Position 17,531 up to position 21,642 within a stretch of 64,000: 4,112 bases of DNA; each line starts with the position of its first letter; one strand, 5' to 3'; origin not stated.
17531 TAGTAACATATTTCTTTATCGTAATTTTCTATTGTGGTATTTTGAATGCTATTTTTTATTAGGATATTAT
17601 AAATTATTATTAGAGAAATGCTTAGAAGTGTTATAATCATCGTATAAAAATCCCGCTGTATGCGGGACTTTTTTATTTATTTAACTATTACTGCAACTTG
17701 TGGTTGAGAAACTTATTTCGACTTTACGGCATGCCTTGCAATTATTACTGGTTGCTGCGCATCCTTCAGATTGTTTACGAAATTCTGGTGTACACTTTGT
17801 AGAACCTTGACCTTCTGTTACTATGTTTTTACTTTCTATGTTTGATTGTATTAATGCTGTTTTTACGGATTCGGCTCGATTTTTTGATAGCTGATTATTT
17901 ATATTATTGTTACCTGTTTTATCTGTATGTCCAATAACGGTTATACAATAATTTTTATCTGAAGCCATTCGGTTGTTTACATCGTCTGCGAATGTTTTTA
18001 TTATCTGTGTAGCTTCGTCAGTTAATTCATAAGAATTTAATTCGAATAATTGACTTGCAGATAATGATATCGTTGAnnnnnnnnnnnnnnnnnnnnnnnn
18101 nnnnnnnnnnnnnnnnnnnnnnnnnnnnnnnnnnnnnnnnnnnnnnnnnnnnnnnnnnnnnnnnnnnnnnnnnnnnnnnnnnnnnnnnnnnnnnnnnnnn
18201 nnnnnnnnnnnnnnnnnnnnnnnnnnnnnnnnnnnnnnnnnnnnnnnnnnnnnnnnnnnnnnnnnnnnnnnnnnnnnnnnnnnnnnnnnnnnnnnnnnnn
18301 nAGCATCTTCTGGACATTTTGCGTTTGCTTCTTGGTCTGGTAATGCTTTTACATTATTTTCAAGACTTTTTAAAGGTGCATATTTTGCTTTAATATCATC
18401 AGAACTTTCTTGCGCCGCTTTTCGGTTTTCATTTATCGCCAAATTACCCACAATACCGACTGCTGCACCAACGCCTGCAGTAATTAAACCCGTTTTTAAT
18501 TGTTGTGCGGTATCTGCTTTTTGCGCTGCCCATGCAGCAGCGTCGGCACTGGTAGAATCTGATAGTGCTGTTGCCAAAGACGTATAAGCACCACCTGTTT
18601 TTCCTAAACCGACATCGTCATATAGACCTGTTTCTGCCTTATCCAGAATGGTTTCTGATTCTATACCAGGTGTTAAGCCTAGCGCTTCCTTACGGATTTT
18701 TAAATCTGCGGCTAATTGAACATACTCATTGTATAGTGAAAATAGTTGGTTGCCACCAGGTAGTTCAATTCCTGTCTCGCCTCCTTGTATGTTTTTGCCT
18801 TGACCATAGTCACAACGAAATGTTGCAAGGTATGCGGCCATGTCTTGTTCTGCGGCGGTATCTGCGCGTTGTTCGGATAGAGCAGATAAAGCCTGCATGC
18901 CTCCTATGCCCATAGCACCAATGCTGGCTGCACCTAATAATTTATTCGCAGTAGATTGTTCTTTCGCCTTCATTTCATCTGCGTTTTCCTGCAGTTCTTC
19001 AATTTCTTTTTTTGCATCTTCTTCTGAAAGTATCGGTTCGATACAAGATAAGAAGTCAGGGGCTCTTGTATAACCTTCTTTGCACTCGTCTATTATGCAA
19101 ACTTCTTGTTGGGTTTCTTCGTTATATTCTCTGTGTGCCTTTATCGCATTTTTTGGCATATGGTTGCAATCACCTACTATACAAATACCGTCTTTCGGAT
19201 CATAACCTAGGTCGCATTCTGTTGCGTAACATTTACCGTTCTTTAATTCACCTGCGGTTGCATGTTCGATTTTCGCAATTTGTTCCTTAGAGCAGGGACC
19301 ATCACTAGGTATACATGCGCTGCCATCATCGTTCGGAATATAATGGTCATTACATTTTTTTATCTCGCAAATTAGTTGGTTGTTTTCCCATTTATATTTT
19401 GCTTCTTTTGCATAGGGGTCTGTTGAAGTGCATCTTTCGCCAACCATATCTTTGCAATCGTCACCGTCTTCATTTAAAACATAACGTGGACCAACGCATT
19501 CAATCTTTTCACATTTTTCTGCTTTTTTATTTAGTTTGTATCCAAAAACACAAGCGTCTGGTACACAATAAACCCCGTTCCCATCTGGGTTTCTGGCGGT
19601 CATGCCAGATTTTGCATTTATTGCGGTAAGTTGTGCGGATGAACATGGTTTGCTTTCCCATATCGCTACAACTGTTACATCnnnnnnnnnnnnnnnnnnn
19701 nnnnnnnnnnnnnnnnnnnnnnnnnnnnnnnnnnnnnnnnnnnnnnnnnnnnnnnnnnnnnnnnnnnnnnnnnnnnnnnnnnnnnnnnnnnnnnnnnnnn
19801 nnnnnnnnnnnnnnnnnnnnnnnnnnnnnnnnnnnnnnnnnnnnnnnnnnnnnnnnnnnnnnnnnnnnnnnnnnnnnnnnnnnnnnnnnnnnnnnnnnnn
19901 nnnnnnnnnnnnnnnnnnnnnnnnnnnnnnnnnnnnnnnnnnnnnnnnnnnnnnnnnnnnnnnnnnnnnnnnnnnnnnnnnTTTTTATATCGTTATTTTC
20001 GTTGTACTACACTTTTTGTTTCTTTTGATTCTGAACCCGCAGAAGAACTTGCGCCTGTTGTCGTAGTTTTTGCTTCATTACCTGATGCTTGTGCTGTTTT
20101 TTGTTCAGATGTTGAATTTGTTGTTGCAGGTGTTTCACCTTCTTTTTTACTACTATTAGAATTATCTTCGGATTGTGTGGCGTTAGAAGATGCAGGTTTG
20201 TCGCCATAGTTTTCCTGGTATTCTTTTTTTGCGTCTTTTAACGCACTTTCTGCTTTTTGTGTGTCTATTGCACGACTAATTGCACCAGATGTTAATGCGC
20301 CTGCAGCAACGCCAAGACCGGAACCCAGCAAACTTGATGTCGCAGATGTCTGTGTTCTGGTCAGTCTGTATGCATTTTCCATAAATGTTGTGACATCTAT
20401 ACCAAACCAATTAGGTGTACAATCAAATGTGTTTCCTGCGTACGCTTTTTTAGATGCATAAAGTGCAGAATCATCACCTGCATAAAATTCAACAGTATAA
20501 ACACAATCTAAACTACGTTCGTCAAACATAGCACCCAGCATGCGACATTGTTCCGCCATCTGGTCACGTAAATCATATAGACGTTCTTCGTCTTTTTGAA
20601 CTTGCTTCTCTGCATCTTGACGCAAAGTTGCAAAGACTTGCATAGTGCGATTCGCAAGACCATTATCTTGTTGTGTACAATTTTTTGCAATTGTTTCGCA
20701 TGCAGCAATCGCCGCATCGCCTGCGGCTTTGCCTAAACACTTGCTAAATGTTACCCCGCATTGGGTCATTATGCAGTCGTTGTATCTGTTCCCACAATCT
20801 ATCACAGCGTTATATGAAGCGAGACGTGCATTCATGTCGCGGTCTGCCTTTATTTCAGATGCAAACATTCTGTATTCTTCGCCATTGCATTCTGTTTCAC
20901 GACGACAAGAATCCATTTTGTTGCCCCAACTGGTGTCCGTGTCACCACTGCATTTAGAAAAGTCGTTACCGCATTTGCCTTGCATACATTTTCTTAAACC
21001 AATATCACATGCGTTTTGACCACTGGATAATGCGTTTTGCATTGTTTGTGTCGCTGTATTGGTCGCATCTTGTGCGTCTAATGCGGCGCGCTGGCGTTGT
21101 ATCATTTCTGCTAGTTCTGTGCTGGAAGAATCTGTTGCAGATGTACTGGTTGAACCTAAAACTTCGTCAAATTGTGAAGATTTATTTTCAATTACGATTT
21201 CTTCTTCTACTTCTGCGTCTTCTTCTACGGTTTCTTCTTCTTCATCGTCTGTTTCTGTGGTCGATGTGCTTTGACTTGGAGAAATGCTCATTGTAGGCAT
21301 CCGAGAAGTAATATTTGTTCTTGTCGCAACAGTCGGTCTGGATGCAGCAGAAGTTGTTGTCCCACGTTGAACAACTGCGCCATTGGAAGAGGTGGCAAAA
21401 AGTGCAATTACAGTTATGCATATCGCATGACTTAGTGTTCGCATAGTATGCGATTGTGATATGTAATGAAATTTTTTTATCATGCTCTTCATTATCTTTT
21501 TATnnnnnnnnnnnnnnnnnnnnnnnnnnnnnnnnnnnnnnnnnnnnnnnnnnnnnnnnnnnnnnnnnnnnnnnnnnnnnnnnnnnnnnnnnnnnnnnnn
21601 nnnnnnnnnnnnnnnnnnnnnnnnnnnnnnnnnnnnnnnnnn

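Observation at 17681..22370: Tight three-gene minus-strand operon of family-related proteins ending in an OmpA-anchored chimera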

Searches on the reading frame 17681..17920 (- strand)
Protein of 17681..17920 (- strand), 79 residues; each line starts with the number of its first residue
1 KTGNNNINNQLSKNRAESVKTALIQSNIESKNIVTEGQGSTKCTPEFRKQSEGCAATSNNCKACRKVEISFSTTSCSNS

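Call 68: search_solved_structures(query=window:17681-17920:-, max_evalue=0.001, show_alignments=0)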
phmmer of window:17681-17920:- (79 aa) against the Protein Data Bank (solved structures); distinct sequences matched with E-value up to 0.001: 0.

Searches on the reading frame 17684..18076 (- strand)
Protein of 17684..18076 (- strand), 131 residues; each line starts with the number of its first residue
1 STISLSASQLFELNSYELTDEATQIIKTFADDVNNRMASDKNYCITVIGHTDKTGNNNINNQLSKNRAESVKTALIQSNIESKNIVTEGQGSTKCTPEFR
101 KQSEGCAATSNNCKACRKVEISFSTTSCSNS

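Call 69: search_solved_structures(query=window:17684-18076:-, max_evalue=0.001, show_alignments=3)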
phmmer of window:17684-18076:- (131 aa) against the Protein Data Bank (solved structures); distinct sequences matched with E-value up to 0.001: 32.
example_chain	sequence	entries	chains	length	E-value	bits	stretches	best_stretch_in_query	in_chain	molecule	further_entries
2k1s_A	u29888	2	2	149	8.2e-08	35.5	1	43-94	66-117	Inner membrane lipoprotein yiaD | Probable lipoprotein YiaD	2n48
5nhx_A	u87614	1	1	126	6.6e-07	32.6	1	4-97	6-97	Outer membrane protein A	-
4rha_A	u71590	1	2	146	1.3e-06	31.6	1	4-95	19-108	Outer membrane protein A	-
4erh_A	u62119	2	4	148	1.4e-06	31.6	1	4-95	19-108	Outer membrane protein A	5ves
5wtp_A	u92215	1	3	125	1.7e-06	31.3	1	34-96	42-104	OmpA family protein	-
3td3_A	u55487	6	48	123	3e-06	30.4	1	14-91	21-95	Outer membrane protein omp38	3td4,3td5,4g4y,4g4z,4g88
5wtl_A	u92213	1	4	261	7.6e-06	29.2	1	35-95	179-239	OmpA family protein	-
2mqe_A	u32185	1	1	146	8e-06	29.1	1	4-95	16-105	OmpA domain protein transmembrane region-containing protein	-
6jfw_A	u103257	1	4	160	1.1e-05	28.6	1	19-94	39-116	PA0833-PD protein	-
1r1m_A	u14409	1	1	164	4.5e-05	26.7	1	2-95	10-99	Outer membrane protein class 4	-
2lbt_A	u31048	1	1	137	5.1e-05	26.5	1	32-94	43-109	Uncharacterized protein Rv0899/MT0922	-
7f4v_aB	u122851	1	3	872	5.2e-05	26.5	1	44-101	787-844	Photosystem I P700 chlorophyll a apoprotein A2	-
3nb3_A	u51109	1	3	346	5.7e-05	26.3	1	5-94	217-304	Outer membrane protein A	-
9v99_A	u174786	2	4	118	5.9e-05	26.3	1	24-94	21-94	Outer membrane beta-barrel domain-containing protein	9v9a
2kgw_A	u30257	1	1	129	8.2e-05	25.8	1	35-94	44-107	Outer membrane protein A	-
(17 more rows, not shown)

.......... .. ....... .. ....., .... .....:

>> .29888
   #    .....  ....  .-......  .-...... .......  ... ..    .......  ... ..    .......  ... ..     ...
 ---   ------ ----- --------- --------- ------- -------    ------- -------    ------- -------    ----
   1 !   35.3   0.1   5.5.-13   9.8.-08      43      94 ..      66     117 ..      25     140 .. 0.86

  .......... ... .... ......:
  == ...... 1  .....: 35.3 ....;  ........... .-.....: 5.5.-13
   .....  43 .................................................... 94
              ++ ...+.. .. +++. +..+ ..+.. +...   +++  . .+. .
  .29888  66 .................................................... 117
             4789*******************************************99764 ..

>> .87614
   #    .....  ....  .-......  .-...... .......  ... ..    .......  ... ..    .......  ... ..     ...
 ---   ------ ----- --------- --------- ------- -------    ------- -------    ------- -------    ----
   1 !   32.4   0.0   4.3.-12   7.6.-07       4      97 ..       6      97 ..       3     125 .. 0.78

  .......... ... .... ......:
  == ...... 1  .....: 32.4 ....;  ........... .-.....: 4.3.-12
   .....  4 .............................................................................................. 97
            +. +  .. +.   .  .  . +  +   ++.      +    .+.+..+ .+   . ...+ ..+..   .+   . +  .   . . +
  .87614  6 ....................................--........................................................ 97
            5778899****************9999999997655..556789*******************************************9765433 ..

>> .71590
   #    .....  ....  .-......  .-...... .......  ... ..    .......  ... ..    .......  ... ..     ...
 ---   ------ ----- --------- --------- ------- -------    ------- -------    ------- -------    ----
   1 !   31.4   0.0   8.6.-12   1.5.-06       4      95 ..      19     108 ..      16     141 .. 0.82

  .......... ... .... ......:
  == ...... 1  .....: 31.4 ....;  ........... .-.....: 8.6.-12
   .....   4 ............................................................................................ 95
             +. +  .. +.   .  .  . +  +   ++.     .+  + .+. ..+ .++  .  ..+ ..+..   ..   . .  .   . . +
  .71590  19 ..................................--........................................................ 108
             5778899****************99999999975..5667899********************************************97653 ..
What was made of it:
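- Tried and rejected: (7) A first PDB query with too short a C-terminal fragment gave nothing (call 68) and was repeated correctly (call 69).
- On OmpA-like peptidoglycan-binding domain (PF00691): Aligned with YiaD and OmpA in call 69.
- Closest known: YiaD and the SlyB/YfgH group. Same: YiaD is the best single-sequence PDB match to the OmpA domain (call 69).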

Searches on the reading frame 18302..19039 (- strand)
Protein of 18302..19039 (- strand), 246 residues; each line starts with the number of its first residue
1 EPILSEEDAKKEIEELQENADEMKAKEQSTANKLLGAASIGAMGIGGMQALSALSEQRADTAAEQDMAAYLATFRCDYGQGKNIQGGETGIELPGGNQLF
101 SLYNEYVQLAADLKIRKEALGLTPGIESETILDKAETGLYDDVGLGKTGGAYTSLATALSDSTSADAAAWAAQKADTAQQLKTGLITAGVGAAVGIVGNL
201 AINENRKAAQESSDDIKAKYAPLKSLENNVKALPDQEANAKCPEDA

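Call 84: search_protein_families(library=pfam, proteins=[window:18302-19039:-], max_evalue=10)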
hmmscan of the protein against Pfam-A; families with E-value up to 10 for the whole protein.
window:18302-19039:- (246 aa): 2 families
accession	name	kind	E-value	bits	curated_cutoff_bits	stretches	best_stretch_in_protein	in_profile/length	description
PF12263.13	DUF3611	-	0.027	14.8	27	1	152-202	72-118/175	Protein of unknown function (DUF3611)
PF21585.2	A-ATP_synth_H_N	-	0.078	13.5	27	1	4-35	14-45/46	Archaeal A-ATP synthase, subunit H, N-terminal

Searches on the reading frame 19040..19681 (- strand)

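Call 84: search_protein_families(library=pfam, proteins=[window:19040-19681:-], max_evalue=10)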
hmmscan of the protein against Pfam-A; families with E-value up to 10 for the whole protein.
window:19040-19681:- (214 aa): 2 families
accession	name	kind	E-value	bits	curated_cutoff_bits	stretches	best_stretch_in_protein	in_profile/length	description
PF21671.2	CPL1-like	-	2.1e-07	31.3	27.4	3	189-214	35-60/60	Protein CPL1-like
PF12662.13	cEGF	-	1.2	9.4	26.6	1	199-213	5-19/24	Complement Clr-like EGF-like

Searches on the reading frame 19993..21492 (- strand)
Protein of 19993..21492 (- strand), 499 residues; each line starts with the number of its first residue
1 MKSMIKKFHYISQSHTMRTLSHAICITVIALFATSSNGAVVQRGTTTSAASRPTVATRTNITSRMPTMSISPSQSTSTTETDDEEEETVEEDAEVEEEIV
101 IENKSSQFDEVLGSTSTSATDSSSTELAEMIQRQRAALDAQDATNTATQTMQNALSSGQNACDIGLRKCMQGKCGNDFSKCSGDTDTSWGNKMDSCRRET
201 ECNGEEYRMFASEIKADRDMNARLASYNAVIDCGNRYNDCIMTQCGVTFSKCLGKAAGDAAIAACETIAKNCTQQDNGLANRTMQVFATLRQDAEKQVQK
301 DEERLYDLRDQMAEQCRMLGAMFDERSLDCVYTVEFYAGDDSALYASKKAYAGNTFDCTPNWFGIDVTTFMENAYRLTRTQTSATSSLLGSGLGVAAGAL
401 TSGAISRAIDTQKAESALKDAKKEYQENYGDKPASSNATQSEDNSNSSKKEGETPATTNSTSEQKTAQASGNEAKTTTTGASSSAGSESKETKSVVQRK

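Call 4: search_protein_families(library=pfam, proteins=[window:19993-21492:-], max_evalue=0.1)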
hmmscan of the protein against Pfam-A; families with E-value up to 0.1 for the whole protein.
window:19993-21492:- (499 aa): 0 families

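Call 14: find_homologous_proteins(query=window:19993-21492:-)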
Query window:19993-21492:- (499 aa): 917 proteins with E <= 0.001 among 8000 candidates; the best 120 are listed.
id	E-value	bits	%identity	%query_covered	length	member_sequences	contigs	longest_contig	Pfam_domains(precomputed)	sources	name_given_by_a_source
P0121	0.0e+0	1025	96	99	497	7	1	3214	-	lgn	-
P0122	0.0e+0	1014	95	99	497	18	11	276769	-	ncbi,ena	-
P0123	6.6e-261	884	84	100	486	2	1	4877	-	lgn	-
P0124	1.8e-192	659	65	98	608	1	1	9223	-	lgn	-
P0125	3.5e-192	658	67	93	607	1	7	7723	-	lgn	-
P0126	3.6e-192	658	68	92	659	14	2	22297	-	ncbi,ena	-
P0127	4.3e-191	654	66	93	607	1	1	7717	-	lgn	-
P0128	1.2e-188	646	66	89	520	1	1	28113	-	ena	-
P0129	5.8e-188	644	67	87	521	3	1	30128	-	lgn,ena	-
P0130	2.8e-187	641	65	89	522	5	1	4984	-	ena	-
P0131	5.9e-187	640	67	87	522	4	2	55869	-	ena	-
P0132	9.4e-187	640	63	94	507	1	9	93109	-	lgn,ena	-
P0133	1.7e-186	639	62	98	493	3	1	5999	-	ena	-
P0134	1.9e-186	639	68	86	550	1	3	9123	-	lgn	-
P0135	1.8e-185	635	61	98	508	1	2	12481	-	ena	-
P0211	1.6e-158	547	59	84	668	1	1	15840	-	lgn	-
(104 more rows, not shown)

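Call 31: search_solved_structures(query=A2, max_evalue=10)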
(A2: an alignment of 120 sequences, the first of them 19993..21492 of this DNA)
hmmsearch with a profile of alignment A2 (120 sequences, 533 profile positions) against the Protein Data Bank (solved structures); distinct sequences matched with E-value up to 10: 5.
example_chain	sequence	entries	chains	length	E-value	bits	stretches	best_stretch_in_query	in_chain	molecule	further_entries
9xtt_z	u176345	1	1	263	0.95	11.5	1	387-490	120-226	Multiple myeloma tumor-associated protein 2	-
6uxv_C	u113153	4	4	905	2.6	10.1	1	396-505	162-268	SWI/SNF chromatin-remodeling complex subunit SNF5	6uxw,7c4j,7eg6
7egm_C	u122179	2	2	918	2.7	10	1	396-505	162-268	SWI/SNF chromatin-remodeling complex subunit SNF5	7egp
4fe8_A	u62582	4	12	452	4.4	9.3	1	394-475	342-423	Maltose-binding periplasmic protein,Huntingtin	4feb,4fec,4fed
5gm6_X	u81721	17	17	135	8.3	8.4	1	385-487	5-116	Pre-mRNA-splicing factor CWC21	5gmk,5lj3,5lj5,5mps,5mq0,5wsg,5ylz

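Call 52: predict_structure(alignment_id=A2)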
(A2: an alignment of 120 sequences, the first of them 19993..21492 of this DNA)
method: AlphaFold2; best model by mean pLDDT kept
length: 499 residues; sequences in the alignment: 120
mean_pLDDT: 63.0   pTM: 0.36
mean pLDDT of the five models: 63.0, 61.9, 59.7, 59.7, 56.3
residues with pLDDT >= 90: 86; 70-90: 109; 50-70: 118; < 50: 186
segments of 3 or more residues with pLDDT < 50: 1-8, 34-84, 90-96, 98-103, 115-121, 354-357, 362-367, 369-410, 446-449, 457-464, 466-499
pLDDT, mean of each block of 10 residues (from residue 1): 44 58 65 46 37 37 34 33 44 45 54 47 67 73 71 65 92 92 93 95 90 91 84 91 93 91 93 65 64 72 86 89 87 74 68 52 46 44 34 36 37 70 74 51 50 47 45 44 44 40
secondary structure, 60 per line:
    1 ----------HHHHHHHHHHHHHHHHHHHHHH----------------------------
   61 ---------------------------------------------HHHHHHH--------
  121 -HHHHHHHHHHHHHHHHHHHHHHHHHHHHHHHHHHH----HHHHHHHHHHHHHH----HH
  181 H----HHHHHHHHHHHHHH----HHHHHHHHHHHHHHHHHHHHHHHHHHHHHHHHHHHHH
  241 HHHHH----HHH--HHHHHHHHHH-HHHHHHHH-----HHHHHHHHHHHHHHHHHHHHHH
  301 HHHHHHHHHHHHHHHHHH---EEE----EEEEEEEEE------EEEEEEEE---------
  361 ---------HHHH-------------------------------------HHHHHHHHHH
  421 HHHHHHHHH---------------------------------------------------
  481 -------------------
elements in order: H11-32 H106-112 H122-156 H161-174 H186-199 H204-245 H255-264 H266-273 H279-318 E322-324 E329-337 E344-351 H370-373 H411-429
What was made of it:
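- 20275..20337 (-): Gene 2 glycine zipper (residues 386-406; GxxxGxxxG with invariant G390/G392/G394/G403). AF2 confidence below 50 here despite invariance (call 52).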

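Call 57: fold_search(model_id=the predicted structure, library=pdb)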
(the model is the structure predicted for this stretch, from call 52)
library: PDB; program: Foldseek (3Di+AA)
matches with E <= 10: 12; with E <= 0.001: 0
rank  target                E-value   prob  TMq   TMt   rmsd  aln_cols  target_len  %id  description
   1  8j07_3                2.4e+00  0.07  0.10  0.09  31.7       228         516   15  96nm repeat of human respiratory doublet microtubule and associated axonemal complexes (released 2023-07-26)
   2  7abg_A4               4.2e+00  0.08  0.15  0.18  28.9       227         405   14  Human pre-Bact-1 spliceosome (released 2020-12-23)
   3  9crw_E                4.5e+00  0.04  0.09  0.16  15.5       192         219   11  Crystal structure of the Candida albicans kinesin-8 proximal tail domain (released 2024-09-04)
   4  8glv_Em               5.6e+00  0.04  0.10  0.10  29.6       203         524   12  96-nm repeat unit of doublet microtubules from Chlamydomonas reinhardtii flagella (released 2023-05-31)
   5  9y6s_8C               6.3e+00  0.03  0.10  0.10  31.2       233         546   12  96-nm repeat of the Leishmania tarentolae doublet microtubule (released 2025-12-17)
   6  5ohe_F                6.3e+00  0.02  0.07  0.17  22.0       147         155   10  Globin sensor domain of AfGcHK (FeIII form) in complex with cyanide (released 2017-11-08)
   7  7mke_L                6.3e+00  0.02  0.07  0.07  15.9       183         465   11  Cryo-EM structure of Escherichia coli RNA polymerase bound to lambda PR promoter DNA (class 2) (released 2021-09-29)
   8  3id6_A                7.6e+00  0.04  0.09  0.14  10.1       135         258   14  Crystal structure of Sulfolobus solfataricus Nop5 (1-262) and fibrillarin complex (released 2009-08-25)
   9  8q72_E                7.6e+00  0.02  0.07  0.08  28.7       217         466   12  E. coli plasmid-borne JetABCD(E248A) core in a cleavage-competent state (released 2024-01-31)
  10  7qpg_W                8.0e+00  0.05  0.13  0.10  15.1       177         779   11  Human RZZ kinetochore corona complex. (released 2022-03-16)
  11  8iuf_4G               8.0e+00  0.04  0.11  0.16  12.9       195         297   13  Cryo-EM structure of Euglena gracilis super-complex I+III2+IV, composite (released 2024-02-28)
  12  3ez0_A                9.5e+00  0.02  0.08  0.16  18.4       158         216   14  Crystal structure of protein of unknown function with ferritin-like fold (YP_832262.1) from Arthrobacter sp. FB24 at 2 (released 2008-11-25)
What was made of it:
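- Tried and rejected: (3) The Foldseek search of the protein 2 model against the PDB found nothing (best E 2.4, call 57).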

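Call 65: find_encoding_contigs(protein=P0211, flank=5000, max_places=1)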
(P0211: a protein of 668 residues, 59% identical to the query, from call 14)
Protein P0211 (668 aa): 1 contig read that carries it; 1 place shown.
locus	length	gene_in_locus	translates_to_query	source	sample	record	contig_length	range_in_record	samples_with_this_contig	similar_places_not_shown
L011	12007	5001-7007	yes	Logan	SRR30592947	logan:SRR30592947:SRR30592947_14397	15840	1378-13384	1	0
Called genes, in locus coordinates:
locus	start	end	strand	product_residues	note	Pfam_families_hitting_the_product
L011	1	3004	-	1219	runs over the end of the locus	-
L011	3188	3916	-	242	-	-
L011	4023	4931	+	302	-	-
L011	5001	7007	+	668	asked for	-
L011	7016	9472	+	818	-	PF13620:CarboxypepD_reg, PF13715:CarbopepD_reg_2, PF00691:OmpA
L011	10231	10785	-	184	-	PF01569:PAP2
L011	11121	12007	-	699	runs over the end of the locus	-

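Call 75: search_protein_families(library=ncbifam, proteins=[window:19993-21492:-], max_evalue=0.01)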
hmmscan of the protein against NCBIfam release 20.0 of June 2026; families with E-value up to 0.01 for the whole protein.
window:19993-21492:- (499 aa): 0 families
